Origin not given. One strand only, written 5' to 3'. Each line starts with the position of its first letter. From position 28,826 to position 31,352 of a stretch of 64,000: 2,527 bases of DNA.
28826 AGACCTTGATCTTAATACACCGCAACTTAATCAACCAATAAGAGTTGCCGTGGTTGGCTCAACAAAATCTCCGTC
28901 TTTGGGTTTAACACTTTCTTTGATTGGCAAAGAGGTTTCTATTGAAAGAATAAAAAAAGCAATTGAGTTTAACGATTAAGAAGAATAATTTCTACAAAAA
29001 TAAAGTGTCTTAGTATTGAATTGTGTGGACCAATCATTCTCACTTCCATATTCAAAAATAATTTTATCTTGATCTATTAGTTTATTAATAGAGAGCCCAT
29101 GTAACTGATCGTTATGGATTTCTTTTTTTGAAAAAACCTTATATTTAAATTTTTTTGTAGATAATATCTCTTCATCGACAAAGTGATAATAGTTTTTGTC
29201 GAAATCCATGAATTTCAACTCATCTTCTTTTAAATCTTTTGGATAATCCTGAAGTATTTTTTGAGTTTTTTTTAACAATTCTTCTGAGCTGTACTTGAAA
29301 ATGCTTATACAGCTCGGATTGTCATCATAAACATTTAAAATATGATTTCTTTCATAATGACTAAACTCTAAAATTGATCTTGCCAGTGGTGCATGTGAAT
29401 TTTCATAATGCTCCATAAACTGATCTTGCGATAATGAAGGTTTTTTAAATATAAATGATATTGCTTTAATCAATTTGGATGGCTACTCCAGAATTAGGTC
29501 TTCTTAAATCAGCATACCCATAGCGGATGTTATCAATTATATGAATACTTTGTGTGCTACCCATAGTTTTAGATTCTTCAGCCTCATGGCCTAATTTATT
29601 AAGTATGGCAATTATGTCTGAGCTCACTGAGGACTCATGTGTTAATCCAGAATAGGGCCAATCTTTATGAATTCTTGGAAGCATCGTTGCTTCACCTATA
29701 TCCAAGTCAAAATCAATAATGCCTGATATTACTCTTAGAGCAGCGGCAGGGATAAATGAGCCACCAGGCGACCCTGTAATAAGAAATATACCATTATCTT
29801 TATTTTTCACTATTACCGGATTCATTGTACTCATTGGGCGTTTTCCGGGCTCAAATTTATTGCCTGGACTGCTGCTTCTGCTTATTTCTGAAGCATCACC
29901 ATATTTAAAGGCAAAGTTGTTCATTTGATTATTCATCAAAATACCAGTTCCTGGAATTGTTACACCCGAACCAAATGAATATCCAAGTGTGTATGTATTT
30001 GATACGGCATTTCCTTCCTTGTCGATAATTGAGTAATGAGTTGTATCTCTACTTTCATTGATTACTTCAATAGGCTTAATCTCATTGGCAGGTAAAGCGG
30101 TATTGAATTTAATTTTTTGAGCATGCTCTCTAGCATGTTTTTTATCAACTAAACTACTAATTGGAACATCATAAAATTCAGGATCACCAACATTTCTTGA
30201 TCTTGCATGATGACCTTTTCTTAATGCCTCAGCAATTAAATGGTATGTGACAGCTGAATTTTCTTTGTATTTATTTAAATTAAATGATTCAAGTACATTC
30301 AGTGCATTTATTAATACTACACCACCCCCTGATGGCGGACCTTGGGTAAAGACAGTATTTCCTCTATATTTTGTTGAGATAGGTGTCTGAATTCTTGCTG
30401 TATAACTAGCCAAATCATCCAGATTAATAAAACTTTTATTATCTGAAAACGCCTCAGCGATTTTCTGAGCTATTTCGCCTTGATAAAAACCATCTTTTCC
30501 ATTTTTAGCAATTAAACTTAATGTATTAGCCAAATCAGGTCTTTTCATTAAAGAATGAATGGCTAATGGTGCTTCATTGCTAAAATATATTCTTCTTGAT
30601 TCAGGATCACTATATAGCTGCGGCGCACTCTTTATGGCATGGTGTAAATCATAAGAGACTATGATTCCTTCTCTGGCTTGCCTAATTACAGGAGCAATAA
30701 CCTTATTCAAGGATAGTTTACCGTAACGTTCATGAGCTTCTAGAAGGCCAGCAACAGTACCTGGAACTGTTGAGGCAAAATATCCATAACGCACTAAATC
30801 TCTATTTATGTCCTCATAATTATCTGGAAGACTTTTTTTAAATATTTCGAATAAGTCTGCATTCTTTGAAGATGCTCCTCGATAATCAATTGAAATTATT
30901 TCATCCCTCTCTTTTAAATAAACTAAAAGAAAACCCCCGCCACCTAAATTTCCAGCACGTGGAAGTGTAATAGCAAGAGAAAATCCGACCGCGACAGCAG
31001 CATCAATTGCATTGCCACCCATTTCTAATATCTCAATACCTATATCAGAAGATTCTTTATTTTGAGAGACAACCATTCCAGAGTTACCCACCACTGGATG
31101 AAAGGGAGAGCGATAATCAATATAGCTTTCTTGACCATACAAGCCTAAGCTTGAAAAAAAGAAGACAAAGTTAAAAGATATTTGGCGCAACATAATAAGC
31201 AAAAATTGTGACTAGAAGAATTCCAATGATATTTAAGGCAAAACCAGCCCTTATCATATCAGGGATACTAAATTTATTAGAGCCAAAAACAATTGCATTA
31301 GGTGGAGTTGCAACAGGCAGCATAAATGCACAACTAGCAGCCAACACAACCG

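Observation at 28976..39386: Seven-gene minus-strand locus pairing a TBDR with three secreted hydrolases, a DASS symporter and GGT: candidate uptake/processing system for a gamma-glutamyl or amide-linked substrate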

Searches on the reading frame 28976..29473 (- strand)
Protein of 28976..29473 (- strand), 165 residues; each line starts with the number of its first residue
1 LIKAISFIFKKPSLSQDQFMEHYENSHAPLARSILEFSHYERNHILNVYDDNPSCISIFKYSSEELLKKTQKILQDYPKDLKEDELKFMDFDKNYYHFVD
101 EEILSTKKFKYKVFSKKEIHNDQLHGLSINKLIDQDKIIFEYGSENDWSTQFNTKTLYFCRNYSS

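Call 4: search_protein_families(library=pfam, proteins=[window:28976-29473:-])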
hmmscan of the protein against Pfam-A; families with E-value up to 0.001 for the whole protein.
window:28976-29473:- (165 aa): 1 family
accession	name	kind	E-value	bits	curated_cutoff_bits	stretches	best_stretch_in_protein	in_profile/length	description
PF07110.17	EthD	-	1.5e-06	29.7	22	1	11-91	1-95/96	EthD domain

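Call 5: search_protein_families(library=ncbifam, proteins=[window:28976-29473:-])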
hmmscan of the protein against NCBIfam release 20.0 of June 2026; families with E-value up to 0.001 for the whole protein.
window:28976-29473:- (165 aa): 1 family
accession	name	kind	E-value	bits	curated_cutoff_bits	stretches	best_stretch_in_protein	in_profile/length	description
TIGR02118.1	TIGR02118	subfamily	2e-06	28.4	30.5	1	4-92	3-92/103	EthD family reductase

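Call 85: list_cluster_members(proteins=[window:28976-29473:-, window:29466-31202:-, window:31171-32607:-, window:33518-36487:-, window:36544-37980:-, window:37932-39386:-])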
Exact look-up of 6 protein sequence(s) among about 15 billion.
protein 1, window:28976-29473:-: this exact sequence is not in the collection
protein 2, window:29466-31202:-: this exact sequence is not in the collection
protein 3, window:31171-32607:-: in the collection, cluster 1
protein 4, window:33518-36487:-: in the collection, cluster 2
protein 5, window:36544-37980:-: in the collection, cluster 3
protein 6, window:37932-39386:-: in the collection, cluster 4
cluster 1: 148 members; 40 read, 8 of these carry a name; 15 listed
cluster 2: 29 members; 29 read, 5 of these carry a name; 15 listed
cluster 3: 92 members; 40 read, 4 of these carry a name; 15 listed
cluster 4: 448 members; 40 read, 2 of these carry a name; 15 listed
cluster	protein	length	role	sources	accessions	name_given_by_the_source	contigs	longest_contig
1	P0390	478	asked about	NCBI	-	-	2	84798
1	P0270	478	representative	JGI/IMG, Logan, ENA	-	sodium-dependent dicarboxylate transporter 2/3/5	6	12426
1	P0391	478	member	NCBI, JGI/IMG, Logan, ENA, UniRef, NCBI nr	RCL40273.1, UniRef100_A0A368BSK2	MAG: SLC13/DASS family transporter [SAR86 cluster bacterium] | SLC13/DASS family transporter n=1 Tax=SAR86 cluster bacterium TaxID=2030880 ...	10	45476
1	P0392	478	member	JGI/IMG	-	sodium-dependent dicarboxylate transporter 2/3/5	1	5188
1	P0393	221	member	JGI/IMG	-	sodium-dependent dicarboxylate transporter 2/3/5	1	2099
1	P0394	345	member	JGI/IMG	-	sodium-dependent dicarboxylate transporter 2/3/5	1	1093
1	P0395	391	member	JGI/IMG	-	sodium-dependent dicarboxylate transporter 2/3/5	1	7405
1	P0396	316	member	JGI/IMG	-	sodium-dependent dicarboxylate transporter 2/3/5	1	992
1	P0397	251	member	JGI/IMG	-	sodium-dependent dicarboxylate transporter 2/3/5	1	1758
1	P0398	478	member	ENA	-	-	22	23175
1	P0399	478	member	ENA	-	-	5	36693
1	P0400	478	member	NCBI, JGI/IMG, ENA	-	-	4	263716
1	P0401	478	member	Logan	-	-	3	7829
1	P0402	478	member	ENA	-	-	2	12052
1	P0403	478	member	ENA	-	-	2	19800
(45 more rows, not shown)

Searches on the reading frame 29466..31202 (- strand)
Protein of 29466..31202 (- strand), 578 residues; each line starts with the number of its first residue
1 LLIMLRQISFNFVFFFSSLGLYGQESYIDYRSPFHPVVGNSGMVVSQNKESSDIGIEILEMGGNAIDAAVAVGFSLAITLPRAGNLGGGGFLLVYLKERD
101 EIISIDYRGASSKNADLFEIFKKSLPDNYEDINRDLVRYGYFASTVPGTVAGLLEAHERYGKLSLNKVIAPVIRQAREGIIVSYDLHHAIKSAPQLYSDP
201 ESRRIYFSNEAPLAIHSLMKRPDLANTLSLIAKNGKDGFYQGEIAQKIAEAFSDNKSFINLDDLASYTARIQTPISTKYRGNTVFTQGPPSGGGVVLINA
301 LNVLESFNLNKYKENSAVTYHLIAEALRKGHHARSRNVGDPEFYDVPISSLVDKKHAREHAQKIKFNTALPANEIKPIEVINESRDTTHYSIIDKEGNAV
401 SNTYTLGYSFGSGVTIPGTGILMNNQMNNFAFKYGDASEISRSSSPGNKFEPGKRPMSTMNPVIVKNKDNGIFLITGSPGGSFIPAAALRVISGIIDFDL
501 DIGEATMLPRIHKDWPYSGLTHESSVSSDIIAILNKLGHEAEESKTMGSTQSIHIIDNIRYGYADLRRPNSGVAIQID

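Call 4: search_protein_families(library=pfam, proteins=[window:29466-31202:-])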
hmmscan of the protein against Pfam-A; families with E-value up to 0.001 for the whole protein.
window:29466-31202:- (578 aa): 1 family
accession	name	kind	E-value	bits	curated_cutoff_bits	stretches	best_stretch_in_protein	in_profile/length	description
PF01019.26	G_glu_transpept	-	3.1e-144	482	27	1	57-569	2-511/512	Gamma-glutamyltranspeptidase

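Call 5: search_protein_families(library=ncbifam, proteins=[window:29466-31202:-])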
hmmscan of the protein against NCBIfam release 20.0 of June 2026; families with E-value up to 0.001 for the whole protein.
window:29466-31202:- (578 aa): 2 families
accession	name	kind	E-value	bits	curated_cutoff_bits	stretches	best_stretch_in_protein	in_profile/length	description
TIGR00066.1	g_glut_trans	equivalog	4.8e-143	477.4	357.85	1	42-567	1-518/518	gamma-glutamyltransferase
NF007187.0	PRK09615.1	equivalog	1.2e-133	446.4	990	1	32-567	40-572/581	gamma-glutamyltransferase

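Call 54: search_solved_structures(query=window:29466-31202:-, max_evalue=1e-40, show_alignments=1)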
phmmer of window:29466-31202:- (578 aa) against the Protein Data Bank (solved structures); distinct sequences matched with E-value up to 1e-40: 15.
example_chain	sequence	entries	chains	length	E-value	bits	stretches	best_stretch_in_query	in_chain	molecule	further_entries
2e0w_A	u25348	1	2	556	6.3e-118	397.9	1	31-568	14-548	Gamma-glutamyltranspeptidase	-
4y23_A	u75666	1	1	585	1.2e-79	271.5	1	37-576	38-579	Gamma glutamyl transpeptidase,Gamma-glutamyltranspeptidase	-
2dbu_A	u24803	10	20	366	9.6e-74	252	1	31-379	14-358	Gamma-glutamyltranspeptidase | Gamma-glutamyltranspeptidase large chain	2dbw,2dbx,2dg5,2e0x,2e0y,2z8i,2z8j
2qm6_A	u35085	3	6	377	6.5e-62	213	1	18-377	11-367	Gamma-glutamyltranspeptidase | Gamma-glutamyltranspeptidase (Ggt) Large subunit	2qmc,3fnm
2nqo_A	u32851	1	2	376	1.2e-61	212.1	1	33-377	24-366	Gamma-glutamyltranspeptidase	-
5bpk_A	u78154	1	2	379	1.6e-61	211.7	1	36-377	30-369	Gamma-glutamyltranspeptidase (Ggt)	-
5y9b_A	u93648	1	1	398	5.2e-56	193.5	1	37-367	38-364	Gamma glutamyl transpeptidase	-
5xlu_A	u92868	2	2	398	9.8e-56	192.6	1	37-367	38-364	Gamma glutamyl transpeptidase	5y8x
7d9e_A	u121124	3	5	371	1.4e-55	192.1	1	29-394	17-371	Gamma-glutamyltransferase 1 Threonine peptidase. MEROPS family T03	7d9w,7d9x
4ott_A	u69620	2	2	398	2e-55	191.6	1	37-367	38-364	Gamma glutamyl transpeptidase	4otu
3whq_A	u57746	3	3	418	2.1e-53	184.9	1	26-366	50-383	Gamma-glutamyltranspeptidase large chain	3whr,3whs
3a75_A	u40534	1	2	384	3.6e-53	184.1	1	38-366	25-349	Gamma-glutamyltranspeptidase large chain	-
5zjg_A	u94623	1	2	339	1e-52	182.6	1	41-373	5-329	Gamma-glutamyltransferase 1 Threonine peptidase. MEROPS family T03 L-subunit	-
2v36_A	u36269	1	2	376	1.7e-52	181.9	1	28-366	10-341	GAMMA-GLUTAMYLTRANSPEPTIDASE LARGE CHAIN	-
2nlz_A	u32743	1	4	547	1.5e-47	165.6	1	26-540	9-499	Cephalosporin acylase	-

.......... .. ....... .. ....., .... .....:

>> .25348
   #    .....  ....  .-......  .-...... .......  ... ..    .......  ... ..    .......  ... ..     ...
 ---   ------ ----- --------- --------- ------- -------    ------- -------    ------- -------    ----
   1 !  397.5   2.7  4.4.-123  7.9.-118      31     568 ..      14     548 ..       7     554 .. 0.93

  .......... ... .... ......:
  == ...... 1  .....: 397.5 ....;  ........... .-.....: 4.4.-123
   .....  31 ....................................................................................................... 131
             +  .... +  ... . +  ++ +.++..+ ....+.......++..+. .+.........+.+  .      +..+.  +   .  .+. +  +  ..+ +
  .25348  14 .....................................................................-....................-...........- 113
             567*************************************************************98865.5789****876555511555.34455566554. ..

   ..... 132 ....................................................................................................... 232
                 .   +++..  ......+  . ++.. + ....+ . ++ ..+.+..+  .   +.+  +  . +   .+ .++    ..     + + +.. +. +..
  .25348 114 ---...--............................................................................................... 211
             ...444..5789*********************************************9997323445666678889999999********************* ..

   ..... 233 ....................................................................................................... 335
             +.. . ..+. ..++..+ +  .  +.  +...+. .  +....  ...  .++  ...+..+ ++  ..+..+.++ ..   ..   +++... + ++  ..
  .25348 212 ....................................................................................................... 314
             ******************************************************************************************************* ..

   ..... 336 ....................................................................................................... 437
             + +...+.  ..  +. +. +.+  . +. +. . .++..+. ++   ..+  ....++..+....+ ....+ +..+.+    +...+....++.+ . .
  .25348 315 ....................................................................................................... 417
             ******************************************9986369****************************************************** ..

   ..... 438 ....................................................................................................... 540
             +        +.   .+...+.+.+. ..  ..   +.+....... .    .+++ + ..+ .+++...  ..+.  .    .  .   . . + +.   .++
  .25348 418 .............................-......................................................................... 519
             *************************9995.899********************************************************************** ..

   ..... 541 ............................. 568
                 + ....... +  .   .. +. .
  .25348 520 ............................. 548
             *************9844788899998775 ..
